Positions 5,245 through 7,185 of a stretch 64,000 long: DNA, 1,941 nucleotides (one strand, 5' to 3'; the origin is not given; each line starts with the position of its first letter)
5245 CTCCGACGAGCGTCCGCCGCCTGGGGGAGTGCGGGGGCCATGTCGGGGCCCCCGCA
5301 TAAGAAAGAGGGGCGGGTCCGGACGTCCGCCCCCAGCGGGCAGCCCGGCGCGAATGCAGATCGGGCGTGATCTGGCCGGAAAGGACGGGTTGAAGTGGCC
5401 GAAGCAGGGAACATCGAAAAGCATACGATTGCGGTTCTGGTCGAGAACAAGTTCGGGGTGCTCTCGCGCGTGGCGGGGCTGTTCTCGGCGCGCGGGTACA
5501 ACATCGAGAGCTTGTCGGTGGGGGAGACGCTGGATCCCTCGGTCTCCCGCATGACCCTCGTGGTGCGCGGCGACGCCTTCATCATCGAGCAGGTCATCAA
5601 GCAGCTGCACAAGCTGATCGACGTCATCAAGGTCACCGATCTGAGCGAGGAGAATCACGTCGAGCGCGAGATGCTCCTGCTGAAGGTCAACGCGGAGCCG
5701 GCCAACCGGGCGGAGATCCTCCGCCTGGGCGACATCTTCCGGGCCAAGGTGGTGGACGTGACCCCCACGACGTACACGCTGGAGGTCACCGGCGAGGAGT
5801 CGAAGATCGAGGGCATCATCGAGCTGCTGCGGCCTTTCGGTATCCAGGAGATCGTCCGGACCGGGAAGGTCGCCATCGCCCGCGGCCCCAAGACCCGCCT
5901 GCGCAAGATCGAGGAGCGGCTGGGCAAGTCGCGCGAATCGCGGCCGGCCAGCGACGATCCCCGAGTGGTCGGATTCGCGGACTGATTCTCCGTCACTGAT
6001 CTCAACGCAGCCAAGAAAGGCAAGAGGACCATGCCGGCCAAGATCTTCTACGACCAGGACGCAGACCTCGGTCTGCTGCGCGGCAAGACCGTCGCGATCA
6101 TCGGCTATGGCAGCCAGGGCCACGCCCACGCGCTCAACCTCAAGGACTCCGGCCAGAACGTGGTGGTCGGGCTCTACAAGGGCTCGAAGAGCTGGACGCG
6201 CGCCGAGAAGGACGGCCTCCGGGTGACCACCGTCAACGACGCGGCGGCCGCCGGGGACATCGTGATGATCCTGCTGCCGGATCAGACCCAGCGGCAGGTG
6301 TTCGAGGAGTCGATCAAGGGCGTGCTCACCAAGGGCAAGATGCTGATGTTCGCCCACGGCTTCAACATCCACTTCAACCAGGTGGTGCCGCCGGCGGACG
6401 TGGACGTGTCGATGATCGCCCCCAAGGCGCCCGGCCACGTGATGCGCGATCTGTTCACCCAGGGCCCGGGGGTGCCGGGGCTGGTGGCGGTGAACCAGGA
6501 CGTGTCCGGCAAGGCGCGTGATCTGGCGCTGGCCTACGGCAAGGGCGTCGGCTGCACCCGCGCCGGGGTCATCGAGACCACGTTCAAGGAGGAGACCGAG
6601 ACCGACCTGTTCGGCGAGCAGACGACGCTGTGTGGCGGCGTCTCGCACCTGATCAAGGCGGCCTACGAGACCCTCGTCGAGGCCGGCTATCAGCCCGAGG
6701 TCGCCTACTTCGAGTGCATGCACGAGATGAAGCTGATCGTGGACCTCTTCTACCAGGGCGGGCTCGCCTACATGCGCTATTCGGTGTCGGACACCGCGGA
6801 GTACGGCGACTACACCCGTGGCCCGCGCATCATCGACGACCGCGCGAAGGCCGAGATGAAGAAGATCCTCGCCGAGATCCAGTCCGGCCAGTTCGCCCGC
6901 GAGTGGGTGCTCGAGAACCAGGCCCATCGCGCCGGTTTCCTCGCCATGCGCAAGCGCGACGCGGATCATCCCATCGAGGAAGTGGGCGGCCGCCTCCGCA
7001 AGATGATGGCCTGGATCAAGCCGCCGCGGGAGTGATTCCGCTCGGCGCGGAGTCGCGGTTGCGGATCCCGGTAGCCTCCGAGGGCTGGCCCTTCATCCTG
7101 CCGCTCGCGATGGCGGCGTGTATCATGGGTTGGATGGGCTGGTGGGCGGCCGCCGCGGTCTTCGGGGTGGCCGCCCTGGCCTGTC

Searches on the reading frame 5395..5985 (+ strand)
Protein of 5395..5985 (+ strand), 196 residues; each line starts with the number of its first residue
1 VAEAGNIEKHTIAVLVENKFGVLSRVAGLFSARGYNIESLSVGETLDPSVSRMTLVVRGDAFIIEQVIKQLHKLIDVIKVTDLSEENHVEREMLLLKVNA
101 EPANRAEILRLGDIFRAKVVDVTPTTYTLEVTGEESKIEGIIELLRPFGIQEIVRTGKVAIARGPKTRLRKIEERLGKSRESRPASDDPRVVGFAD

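Call 36: search_protein_families(library=pfam, proteins=[window:5395-5985:+])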
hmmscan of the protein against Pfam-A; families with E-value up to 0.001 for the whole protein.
window:5395-5985:+ (196 aa): 5 families
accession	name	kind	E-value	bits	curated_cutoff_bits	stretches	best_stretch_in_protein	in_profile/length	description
PF10369.15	ALS_ss_C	-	1.5e-31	108.7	23.2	1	91-164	1-74/74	Small subunit of acetolactate synthase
PF22629.2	ACT_AHAS_ss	-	7.4e-26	90.6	27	1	12-79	1-67/67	AHAS small subunit-like ACT domain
PF01842.31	ACT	-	2.2e-15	56.5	27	1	10-75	1-65/66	ACT domain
PF13710.12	ACT_5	-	5.4e-15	55.4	27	1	21-80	4-62/62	ACT domain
PF13291.12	ACT_4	-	0.00031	21.8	27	1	11-81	8-79/80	ACT domain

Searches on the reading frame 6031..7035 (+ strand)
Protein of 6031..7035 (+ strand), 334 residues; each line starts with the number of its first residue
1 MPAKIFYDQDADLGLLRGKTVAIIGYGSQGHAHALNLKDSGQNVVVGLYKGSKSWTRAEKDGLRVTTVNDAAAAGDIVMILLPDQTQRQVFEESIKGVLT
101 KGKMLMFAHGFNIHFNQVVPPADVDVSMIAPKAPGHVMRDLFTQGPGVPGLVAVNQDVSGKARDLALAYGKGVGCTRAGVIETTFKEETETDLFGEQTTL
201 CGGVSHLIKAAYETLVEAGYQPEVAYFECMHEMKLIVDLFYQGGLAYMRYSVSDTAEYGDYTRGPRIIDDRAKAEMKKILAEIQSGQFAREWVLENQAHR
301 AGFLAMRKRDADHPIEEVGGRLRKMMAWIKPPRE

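Call 55: search_protein_families(library=pfam, proteins=[window:6031-7035:+], max_evalue=0.001)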
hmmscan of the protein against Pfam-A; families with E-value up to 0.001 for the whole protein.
window:6031-7035:+ (334 aa): 6 families
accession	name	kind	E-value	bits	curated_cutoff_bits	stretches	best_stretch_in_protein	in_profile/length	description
PF07991.19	KARI_N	-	9.1e-74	247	20.6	1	16-179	2-165/165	Acetohydroxy acid isomeroreductase, NADPH-binding domain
PF01450.25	KARI_C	-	4.3e-66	222.1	29.1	1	185-328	1-144/144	Ketol-acid reductoisomerase, C-terminal domain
PF03807.23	F420_oxidored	-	7.7e-07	30.1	21.6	1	20-94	1-79/94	NADP oxidoreductase coenzyme F420-dependent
PF02826.25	2-Hacid_dh_C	-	2.2e-06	27.6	25.1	1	15-94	33-113/178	D-isomer specific 2-hydroxyacid dehydrogenase, NAD binding domain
PF00670.27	AdoHcyase_NAD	-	2.4e-05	25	27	1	15-79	20-83/162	S-adenosyl-L-homocysteine hydrolase, NAD binding domain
PF03446.21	NAD_binding_2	-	3.4e-05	24.3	21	1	20-106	1-90/161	NAD binding domain of 6-phosphogluconate dehydrogenase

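Call 58: find_encoding_contigs(protein=window:6031-7035:+, flank=2500, max_places=10)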
Protein window:6031-7035:+ (334 aa): 22 contigs read that carry it; 10 places shown.
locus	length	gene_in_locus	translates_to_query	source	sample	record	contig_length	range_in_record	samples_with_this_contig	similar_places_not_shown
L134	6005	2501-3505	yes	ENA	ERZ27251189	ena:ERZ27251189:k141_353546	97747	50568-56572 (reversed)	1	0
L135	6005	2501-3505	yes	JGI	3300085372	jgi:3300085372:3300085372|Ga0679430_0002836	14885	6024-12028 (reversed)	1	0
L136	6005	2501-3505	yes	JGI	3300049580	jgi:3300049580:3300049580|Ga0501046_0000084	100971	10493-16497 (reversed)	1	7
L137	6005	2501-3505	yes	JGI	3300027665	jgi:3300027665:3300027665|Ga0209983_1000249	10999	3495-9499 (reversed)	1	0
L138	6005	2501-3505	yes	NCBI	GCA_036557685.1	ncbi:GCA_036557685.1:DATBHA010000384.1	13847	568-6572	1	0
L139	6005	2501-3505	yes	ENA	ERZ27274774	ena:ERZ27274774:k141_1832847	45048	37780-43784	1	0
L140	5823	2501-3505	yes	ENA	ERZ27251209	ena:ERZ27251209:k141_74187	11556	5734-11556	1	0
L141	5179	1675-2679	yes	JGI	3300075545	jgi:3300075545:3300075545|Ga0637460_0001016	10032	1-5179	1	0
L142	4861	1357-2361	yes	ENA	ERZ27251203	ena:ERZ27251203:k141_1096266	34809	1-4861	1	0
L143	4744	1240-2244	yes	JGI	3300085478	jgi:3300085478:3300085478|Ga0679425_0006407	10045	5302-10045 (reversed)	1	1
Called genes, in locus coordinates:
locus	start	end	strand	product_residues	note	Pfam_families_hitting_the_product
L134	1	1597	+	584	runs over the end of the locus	PF02776:TPP_enzyme_N, PF00205:TPP_enzyme_M, PF02775:TPP_enzyme_C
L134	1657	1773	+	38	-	-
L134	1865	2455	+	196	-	PF01842:ACT, PF22629:ACT_AHAS_ss, PF13710:ACT_5, PF10369:ALS_ss_C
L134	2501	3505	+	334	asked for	PF00670:AdoHcyase_NAD (faint), PF02826:2-Hacid_dh_C (weak), PF03807:F420_oxidored (weak), PF07991:KARI_N, PF01450:KARI_C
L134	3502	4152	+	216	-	PF02666:PS_Dcarbxylase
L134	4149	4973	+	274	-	PF01066:CDP-OH_P_transf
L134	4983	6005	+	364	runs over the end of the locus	PF00180:Iso_dh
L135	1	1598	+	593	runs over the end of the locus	PF02776:TPP_enzyme_N, PF00205:TPP_enzyme_M, PF02775:TPP_enzyme_C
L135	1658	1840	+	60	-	-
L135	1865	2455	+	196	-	PF01842:ACT, PF22629:ACT_AHAS_ss, PF13710:ACT_5, PF10369:ALS_ss_C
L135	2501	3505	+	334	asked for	PF00670:AdoHcyase_NAD (faint), PF02826:2-Hacid_dh_C (weak), PF03807:F420_oxidored (weak), PF07991:KARI_N, PF01450:KARI_C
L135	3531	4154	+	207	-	PF02666:PS_Dcarbxylase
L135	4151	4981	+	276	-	PF01066:CDP-OH_P_transf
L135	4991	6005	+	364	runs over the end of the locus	PF00180:Iso_dh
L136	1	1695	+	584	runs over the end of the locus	PF02776:TPP_enzyme_N, PF00205:TPP_enzyme_M, PF02775:TPP_enzyme_C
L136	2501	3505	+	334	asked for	PF00670:AdoHcyase_NAD (faint), PF02826:2-Hacid_dh_C (weak), PF03807:F420_oxidored (weak), PF07991:KARI_N, PF01450:KARI_C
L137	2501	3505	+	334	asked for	PF00670:AdoHcyase_NAD (faint), PF02826:2-Hacid_dh_C (weak), PF03807:F420_oxidored (weak), PF07991:KARI_N, PF01450:KARI_C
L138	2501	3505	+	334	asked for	PF00670:AdoHcyase_NAD (faint), PF02826:2-Hacid_dh_C (weak), PF03807:F420_oxidored (weak), PF07991:KARI_N, PF01450:KARI_C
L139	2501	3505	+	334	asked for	PF00670:AdoHcyase_NAD (faint), PF02826:2-Hacid_dh_C (weak), PF03807:F420_oxidored (weak), PF07991:KARI_N, PF01450:KARI_C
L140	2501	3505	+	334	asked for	PF00670:AdoHcyase_NAD (faint), PF02826:2-Hacid_dh_C (weak), PF03807:F420_oxidored (weak), PF07991:KARI_N, PF01450:KARI_C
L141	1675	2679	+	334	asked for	PF00670:AdoHcyase_NAD (faint), PF02826:2-Hacid_dh_C (weak), PF03807:F420_oxidored (weak), PF07991:KARI_N, PF01450:KARI_C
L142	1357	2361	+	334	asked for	PF00670:AdoHcyase_NAD (faint), PF02826:2-Hacid_dh_C (weak), PF03807:F420_oxidored (weak), PF07991:KARI_N, PF01450:KARI_C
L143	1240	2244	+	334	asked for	PF00670:AdoHcyase_NAD (faint), PF02826:2-Hacid_dh_C (weak), PF03807:F420_oxidored (weak), PF07991:KARI_N, PF01450:KARI_C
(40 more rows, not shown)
